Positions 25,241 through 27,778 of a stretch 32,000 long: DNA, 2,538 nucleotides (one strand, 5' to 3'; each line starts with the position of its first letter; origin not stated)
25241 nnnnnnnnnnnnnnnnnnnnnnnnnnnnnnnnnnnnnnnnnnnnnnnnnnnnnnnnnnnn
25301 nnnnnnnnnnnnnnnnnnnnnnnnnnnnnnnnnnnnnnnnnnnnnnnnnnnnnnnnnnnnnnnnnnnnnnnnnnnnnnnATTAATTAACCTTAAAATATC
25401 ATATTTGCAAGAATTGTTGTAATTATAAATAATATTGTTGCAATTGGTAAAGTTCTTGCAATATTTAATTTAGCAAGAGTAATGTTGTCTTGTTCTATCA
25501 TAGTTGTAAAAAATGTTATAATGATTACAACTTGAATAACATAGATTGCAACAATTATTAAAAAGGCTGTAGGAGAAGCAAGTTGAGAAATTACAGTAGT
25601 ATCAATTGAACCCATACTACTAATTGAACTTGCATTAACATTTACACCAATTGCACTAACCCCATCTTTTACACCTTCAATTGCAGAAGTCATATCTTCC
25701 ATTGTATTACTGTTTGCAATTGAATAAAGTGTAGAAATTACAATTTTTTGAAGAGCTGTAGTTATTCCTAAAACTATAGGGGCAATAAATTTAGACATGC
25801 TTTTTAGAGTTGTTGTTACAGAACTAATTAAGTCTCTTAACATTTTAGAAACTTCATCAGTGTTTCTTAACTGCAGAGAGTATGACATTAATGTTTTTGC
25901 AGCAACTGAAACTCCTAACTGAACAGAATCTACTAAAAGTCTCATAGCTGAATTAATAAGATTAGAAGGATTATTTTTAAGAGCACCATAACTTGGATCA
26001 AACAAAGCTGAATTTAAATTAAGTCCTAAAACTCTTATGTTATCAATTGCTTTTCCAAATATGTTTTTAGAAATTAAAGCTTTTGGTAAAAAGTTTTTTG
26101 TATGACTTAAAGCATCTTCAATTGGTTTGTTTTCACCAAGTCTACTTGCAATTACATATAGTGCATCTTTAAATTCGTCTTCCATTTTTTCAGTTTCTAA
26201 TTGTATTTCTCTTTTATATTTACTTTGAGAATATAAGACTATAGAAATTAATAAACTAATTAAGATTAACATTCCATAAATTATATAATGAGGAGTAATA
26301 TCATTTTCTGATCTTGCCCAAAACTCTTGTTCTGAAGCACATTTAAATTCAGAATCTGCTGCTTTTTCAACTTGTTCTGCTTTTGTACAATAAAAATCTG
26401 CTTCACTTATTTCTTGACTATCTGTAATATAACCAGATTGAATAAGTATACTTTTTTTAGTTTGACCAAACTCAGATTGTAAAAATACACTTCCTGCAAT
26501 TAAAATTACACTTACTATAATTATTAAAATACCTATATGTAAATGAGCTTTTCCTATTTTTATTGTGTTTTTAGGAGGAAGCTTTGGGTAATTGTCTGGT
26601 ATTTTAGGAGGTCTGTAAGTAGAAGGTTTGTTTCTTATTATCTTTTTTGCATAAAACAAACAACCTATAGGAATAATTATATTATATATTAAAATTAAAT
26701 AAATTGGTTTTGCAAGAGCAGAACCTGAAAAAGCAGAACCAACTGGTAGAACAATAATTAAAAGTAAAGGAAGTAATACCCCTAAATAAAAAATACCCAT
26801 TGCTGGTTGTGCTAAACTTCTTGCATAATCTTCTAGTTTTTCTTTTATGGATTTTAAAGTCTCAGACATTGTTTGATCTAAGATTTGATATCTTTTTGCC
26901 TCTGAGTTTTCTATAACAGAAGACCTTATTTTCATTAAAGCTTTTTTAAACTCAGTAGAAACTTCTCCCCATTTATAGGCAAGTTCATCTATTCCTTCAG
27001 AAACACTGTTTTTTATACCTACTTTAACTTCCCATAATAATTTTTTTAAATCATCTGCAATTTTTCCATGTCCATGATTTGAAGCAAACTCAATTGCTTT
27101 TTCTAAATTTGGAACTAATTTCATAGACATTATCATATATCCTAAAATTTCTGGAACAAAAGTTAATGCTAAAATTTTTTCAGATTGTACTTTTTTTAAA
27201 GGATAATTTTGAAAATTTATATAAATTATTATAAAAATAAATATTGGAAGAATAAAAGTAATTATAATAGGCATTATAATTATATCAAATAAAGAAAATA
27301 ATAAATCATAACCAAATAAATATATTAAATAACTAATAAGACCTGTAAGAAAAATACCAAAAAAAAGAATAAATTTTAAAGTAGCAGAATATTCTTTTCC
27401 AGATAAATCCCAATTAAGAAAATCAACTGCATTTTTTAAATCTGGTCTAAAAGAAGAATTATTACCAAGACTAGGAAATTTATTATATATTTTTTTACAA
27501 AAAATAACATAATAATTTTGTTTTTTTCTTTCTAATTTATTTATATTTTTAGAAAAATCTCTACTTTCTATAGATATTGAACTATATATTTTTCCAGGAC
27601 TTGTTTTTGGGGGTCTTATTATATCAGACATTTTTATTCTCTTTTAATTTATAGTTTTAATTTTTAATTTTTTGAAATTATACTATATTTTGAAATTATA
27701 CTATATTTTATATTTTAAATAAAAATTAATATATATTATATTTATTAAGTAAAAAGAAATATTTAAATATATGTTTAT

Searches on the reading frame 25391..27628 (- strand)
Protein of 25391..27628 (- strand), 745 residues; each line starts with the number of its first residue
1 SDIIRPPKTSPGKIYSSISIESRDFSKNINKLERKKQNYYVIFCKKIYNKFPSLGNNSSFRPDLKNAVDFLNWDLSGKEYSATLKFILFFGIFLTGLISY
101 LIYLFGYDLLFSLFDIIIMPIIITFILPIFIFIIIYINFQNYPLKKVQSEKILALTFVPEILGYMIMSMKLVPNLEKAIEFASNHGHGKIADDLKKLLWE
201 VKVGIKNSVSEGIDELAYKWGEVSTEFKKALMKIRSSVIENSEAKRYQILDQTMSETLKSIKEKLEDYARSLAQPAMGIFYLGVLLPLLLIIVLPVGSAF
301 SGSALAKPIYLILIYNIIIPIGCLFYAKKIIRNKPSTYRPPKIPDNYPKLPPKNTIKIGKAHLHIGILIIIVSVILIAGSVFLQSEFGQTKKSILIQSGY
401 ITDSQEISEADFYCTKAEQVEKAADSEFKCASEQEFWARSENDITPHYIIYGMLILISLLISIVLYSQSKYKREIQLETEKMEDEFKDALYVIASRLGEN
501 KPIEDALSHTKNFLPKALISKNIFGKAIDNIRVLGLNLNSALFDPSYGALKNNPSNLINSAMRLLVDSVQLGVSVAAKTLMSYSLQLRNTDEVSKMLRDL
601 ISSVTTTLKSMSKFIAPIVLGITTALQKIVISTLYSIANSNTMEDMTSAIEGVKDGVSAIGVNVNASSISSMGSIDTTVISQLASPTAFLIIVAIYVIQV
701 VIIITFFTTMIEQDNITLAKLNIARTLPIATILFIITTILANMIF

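Call 12: search_protein_families(library=pfam, proteins=[window:25391-27628:-], max_evalue=0.001)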
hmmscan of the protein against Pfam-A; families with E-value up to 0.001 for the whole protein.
window:25391-27628:- (745 aa): 1 family
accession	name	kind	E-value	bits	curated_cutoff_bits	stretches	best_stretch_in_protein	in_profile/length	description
PF20990.2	DUF2207_C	-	0.00019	21.6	33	0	225-330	71-188/247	Predicted membrane protein (DUF2207) C-terminal domain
